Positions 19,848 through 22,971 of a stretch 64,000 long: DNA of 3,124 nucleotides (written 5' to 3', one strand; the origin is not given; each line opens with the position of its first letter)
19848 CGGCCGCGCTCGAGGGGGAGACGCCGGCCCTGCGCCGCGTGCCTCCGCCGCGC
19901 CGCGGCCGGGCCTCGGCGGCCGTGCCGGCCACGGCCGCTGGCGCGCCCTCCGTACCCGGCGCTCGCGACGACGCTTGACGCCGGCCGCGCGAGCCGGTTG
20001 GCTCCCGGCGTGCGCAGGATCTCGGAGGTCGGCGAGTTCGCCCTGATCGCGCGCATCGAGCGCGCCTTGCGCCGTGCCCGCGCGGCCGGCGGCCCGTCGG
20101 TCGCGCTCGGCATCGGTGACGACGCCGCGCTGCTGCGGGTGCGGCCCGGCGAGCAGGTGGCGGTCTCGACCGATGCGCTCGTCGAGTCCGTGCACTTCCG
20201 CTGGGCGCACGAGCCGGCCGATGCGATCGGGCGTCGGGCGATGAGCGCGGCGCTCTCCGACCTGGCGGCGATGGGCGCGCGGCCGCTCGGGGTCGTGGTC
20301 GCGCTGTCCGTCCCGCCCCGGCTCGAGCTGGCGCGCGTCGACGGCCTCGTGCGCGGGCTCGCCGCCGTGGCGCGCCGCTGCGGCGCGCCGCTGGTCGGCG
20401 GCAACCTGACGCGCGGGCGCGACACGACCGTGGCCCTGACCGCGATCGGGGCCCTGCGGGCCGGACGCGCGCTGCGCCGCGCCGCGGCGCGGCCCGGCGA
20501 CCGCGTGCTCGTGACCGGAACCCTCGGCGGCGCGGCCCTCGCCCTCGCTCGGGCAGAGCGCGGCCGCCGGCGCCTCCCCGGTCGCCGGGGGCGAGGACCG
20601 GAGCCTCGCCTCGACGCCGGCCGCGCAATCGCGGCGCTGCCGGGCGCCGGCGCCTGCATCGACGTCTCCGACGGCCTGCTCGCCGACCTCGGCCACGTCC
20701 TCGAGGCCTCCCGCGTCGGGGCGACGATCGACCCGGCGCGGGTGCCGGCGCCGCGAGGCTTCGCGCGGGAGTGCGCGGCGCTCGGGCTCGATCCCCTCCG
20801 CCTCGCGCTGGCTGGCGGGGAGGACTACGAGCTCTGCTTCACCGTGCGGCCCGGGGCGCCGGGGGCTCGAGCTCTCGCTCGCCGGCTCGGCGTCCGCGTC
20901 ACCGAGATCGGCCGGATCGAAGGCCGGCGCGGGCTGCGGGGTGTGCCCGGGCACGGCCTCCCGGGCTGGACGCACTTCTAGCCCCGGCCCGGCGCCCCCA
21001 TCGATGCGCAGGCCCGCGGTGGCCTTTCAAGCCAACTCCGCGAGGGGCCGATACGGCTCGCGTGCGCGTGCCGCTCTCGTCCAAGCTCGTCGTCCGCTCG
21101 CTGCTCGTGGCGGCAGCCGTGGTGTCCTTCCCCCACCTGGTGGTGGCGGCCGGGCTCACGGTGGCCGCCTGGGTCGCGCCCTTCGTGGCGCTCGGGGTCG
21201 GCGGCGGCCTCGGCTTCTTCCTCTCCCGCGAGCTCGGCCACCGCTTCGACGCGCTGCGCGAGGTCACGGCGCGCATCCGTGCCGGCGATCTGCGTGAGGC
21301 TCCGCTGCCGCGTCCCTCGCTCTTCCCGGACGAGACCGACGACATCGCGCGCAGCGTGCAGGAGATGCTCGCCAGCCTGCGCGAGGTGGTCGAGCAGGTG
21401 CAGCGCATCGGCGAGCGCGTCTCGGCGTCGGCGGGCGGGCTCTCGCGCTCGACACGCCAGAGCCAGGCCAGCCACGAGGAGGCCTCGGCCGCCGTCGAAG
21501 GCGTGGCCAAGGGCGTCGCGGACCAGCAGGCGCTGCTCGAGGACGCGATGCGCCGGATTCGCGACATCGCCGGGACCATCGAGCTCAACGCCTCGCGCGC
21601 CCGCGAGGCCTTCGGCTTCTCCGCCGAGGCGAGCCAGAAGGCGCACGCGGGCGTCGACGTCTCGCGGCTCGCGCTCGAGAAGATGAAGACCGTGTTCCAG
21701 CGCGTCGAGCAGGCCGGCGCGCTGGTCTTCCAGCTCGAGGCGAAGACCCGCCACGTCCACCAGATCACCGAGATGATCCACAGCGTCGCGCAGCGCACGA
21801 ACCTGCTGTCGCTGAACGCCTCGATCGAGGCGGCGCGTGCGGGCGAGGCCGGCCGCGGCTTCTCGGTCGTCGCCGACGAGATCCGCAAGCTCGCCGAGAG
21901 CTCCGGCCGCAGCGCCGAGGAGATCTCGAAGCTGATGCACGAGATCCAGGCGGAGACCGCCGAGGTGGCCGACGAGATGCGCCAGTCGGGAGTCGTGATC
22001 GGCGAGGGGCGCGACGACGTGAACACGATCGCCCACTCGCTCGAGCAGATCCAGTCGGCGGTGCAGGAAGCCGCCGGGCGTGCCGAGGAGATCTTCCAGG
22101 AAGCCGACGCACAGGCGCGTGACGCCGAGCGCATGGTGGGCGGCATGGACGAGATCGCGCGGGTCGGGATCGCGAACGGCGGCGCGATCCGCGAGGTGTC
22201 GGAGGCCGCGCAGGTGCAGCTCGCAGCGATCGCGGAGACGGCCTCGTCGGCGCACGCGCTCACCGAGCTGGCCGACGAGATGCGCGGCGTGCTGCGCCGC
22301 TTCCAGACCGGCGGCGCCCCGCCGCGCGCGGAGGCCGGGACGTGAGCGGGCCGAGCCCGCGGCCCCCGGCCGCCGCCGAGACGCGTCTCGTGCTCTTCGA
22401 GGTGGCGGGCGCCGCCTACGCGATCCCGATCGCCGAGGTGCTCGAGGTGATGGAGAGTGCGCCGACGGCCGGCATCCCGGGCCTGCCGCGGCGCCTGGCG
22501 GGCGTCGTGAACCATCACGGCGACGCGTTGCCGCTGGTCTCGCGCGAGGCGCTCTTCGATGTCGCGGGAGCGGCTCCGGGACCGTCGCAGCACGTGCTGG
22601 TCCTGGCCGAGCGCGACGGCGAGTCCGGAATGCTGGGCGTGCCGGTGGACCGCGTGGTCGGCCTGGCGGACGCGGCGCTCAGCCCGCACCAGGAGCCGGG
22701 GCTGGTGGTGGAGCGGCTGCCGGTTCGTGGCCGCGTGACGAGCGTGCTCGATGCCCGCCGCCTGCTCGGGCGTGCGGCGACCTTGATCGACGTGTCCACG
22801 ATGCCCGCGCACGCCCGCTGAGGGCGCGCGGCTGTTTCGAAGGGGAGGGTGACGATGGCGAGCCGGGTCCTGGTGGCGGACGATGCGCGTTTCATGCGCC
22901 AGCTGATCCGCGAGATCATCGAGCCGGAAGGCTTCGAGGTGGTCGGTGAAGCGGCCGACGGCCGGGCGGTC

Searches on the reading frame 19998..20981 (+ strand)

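Call 7: search_protein_families(library=pfam, proteins=[window:19998-20981:+], max_evalue=0.01)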
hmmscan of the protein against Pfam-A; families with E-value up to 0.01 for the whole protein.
window:19998-20981:+ (327 aa): 2 families
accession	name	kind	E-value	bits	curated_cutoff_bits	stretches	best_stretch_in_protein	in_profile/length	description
PF00586.29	AIRS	-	1.8e-28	99.6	24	1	40-152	1-111/112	AIR synthase related protein, N-terminal domain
PF02769.27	AIRS_C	-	2.8e-11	44.3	23.1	1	165-314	1-152/156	AIR synthase related protein, C-terminal domain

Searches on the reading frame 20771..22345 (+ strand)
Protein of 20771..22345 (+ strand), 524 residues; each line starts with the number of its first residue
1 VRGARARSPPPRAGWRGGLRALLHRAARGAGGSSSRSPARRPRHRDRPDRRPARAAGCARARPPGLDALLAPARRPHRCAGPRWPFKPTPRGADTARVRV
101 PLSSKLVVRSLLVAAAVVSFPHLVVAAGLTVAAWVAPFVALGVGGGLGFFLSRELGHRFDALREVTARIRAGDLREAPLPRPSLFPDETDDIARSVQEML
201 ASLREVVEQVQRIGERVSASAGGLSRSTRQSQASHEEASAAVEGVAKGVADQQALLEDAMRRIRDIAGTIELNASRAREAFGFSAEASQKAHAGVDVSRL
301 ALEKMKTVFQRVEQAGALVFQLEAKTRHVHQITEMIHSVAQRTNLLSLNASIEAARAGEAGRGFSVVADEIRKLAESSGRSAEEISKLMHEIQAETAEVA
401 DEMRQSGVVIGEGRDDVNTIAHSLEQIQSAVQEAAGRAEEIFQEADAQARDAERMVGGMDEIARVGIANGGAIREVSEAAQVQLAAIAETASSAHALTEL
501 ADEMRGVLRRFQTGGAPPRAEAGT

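Call 7: search_protein_families(library=pfam, proteins=[window:20771-22345:+], max_evalue=0.01)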
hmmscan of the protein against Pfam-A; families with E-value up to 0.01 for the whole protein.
window:20771-22345:+ (524 aa): 3 families
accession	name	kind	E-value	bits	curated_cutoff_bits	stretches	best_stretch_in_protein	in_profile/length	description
PF00015.26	MCPsignal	-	2.6e-33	115.7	34.6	1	298-465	4-171/172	Methyl-accepting chemotaxis protein (MCP) signalling domain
PF06103.16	DUF948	-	9.3e-05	23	37.2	0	368-433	21-86/89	Bacterial protein of unknown function (DUF948)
PF00672.30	HAMP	-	0.00015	22.4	25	1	150-205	1-53/53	HAMP domain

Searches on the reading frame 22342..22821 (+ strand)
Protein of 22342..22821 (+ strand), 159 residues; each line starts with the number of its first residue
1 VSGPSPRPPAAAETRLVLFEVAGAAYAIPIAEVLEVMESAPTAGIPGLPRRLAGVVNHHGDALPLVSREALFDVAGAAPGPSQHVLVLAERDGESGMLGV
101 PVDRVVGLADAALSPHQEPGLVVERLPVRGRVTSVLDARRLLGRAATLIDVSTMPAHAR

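Call 7: search_protein_families(library=pfam, proteins=[window:22342-22821:+], max_evalue=0.01)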
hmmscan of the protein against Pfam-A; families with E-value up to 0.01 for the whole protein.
window:22342-22821:+ (159 aa): 1 family
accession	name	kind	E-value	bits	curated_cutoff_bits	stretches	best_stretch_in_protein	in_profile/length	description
PF01584.24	CheW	-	7.9e-19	68.1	23.5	1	16-118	2-101/138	CheW-like domain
